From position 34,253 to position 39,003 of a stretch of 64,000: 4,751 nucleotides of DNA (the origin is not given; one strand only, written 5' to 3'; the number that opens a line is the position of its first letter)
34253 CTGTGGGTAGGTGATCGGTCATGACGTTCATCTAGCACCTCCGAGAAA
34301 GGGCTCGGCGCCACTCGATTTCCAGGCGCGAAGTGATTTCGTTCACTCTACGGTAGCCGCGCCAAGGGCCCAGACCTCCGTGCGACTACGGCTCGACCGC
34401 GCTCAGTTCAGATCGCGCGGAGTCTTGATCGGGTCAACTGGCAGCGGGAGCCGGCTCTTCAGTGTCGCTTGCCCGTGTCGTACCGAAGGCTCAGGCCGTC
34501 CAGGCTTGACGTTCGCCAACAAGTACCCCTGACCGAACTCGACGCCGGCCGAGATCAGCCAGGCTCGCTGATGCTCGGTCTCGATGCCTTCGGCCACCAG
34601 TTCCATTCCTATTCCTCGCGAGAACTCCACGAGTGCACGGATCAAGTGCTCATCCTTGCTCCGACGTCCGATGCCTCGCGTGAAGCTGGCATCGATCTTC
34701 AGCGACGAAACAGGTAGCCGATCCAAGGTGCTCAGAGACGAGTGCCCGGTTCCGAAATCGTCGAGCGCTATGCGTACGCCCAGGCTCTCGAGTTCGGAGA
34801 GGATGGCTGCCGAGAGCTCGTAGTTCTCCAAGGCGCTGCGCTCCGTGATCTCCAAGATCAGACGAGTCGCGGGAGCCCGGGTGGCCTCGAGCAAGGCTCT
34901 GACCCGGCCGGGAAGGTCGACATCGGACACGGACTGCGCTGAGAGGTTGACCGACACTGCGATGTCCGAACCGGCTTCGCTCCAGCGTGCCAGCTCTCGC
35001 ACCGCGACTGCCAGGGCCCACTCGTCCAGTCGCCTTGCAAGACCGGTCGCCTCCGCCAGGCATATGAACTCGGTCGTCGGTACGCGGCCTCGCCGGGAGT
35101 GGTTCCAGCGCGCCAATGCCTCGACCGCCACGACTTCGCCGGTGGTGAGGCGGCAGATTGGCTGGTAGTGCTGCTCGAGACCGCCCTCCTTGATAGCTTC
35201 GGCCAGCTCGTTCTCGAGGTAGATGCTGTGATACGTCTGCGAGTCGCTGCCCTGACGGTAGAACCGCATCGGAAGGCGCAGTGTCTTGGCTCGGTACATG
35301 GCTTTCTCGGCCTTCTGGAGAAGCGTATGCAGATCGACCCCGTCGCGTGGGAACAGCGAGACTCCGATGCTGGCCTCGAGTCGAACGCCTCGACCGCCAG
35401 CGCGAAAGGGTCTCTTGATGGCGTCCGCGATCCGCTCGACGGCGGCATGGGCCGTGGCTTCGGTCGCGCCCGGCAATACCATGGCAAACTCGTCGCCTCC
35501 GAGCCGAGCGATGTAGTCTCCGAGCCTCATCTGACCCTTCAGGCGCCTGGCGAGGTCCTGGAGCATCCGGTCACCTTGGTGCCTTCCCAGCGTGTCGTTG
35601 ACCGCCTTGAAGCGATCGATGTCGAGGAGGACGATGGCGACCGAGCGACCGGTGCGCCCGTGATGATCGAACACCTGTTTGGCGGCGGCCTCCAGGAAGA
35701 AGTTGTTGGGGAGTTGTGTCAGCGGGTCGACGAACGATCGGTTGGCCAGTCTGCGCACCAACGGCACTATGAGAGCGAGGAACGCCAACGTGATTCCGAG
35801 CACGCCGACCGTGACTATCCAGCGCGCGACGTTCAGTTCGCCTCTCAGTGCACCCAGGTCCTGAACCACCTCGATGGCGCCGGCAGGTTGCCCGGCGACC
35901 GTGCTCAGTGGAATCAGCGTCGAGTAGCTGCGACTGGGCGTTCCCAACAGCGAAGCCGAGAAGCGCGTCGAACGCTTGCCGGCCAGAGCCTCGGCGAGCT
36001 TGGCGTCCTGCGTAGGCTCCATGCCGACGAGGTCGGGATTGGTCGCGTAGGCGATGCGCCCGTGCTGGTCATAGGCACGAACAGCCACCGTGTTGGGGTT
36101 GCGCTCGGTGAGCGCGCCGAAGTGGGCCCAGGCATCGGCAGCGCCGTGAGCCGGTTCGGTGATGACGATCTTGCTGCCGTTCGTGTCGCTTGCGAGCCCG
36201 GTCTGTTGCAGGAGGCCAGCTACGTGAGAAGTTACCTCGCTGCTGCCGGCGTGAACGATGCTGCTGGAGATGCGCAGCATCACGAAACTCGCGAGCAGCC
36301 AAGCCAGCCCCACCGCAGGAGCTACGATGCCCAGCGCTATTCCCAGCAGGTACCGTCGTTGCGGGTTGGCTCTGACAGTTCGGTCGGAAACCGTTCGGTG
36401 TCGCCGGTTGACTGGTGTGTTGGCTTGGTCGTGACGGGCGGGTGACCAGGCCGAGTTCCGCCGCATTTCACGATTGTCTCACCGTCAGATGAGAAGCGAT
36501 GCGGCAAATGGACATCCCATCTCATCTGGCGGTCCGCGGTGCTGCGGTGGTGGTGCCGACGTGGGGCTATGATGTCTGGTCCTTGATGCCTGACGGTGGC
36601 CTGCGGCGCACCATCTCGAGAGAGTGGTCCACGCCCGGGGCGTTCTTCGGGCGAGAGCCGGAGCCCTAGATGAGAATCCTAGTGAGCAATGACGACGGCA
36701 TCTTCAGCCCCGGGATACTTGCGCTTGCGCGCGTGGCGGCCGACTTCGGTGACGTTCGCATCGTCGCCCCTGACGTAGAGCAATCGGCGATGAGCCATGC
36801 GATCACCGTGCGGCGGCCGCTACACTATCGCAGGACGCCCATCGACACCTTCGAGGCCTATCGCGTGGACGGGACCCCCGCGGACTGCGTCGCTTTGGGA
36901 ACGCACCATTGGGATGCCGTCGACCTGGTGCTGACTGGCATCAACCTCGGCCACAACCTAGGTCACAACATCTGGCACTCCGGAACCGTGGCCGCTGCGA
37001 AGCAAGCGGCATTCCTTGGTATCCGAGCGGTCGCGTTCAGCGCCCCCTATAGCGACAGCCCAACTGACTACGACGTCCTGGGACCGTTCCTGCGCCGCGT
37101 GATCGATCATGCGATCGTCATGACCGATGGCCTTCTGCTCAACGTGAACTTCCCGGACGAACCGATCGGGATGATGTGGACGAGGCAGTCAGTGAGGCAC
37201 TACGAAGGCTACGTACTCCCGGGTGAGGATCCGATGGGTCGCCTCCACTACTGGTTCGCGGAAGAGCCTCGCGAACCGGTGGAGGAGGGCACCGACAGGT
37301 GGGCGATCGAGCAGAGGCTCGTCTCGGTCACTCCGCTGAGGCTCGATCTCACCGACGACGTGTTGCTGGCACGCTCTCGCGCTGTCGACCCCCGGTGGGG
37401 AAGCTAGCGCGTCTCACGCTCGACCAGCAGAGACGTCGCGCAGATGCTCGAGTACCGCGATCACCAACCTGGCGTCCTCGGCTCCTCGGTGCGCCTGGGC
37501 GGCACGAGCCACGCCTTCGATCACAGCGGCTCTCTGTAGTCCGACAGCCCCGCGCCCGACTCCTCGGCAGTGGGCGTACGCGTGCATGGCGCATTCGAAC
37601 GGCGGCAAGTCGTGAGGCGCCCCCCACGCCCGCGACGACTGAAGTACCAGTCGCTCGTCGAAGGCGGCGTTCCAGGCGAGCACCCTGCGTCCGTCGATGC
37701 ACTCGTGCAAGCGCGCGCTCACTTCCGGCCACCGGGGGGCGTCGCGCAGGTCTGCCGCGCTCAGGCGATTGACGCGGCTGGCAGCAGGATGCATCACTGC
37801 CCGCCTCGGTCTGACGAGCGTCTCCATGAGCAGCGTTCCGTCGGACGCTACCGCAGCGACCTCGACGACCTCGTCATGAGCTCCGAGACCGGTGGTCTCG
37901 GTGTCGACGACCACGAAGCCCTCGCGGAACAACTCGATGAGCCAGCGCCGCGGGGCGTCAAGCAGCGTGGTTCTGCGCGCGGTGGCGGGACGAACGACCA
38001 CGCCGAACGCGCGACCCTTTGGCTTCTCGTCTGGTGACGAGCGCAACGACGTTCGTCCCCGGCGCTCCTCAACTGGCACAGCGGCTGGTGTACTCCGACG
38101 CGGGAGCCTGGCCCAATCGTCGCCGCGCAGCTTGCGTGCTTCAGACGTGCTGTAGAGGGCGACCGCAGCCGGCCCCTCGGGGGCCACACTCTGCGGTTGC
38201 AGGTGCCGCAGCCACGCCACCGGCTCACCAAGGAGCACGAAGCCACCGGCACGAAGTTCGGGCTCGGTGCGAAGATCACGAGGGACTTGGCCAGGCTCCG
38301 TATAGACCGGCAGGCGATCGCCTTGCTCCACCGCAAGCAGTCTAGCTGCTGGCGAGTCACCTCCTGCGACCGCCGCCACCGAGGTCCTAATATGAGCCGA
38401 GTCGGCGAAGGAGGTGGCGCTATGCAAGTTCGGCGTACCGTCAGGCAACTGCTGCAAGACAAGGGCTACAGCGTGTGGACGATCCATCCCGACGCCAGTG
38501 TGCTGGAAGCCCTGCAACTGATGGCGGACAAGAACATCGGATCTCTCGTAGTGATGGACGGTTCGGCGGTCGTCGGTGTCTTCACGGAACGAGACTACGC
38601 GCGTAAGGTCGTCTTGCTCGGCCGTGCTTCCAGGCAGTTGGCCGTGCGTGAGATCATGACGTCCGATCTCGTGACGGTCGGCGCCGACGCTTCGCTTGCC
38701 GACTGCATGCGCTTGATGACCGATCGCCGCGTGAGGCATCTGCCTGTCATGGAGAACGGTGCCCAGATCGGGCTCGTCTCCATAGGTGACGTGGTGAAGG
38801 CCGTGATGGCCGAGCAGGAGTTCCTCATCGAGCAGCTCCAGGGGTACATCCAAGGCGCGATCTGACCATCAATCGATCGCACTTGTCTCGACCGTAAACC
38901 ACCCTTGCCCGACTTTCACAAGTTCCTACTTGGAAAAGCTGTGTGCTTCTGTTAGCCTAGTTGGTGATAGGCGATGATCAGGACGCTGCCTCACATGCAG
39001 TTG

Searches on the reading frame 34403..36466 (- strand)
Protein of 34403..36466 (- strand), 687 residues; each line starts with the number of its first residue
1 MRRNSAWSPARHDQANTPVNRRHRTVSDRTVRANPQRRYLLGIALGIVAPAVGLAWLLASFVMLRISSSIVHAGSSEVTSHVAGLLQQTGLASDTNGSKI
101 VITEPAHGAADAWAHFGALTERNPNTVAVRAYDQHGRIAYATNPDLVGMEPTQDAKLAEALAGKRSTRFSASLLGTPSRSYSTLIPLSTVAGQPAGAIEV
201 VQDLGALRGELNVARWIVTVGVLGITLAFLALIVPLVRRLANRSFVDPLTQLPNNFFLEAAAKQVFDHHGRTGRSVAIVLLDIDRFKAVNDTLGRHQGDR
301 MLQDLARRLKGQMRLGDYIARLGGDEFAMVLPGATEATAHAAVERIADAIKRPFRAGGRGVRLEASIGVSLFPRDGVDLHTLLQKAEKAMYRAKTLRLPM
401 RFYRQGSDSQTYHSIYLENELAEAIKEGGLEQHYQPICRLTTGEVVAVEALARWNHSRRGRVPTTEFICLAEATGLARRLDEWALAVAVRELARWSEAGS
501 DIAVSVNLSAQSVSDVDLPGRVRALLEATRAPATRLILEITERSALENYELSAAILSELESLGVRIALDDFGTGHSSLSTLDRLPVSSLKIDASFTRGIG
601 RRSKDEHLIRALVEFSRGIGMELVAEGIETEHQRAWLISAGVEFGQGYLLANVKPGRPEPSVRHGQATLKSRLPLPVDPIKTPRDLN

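Call 18: search_protein_families(library=pfam, proteins=[window:34403-36466:-], max_evalue=0.00001)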
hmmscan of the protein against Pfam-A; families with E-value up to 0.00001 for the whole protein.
window:34403-36466:- (687 aa): 2 families
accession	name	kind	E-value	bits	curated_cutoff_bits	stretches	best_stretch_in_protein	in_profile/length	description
PF00563.25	EAL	-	5.9e-70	235.7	31.3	1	419-651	2-234/236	EAL domain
PF00990.26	GGDEF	-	3.1e-41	141.2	23.8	1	245-395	2-156/161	Diguanylate cyclase, GGDEF domain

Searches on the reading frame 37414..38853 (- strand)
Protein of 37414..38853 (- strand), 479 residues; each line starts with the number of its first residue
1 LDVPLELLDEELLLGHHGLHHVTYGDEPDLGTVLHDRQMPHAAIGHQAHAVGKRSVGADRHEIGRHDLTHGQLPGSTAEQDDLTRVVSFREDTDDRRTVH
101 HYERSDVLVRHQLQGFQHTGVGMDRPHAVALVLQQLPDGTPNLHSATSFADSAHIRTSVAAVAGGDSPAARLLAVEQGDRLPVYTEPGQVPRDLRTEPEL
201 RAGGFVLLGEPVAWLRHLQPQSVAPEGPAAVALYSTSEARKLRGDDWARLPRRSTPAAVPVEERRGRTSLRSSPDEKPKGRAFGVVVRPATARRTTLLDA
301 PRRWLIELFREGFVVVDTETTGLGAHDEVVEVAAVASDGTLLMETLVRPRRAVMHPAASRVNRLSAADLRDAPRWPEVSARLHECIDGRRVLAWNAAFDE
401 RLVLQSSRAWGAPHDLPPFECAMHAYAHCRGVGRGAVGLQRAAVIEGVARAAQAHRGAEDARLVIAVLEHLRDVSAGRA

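Call 19: search_protein_families(library=pfam, proteins=[window:37414-38853:-], max_evalue=0.00001)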
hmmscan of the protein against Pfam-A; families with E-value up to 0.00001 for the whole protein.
window:37414-38853:- (479 aa): 1 family
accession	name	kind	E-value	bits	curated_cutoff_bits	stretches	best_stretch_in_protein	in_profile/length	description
PF00929.31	RNase_T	-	4.3e-12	47.3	24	1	314-468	1-164/164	Exonuclease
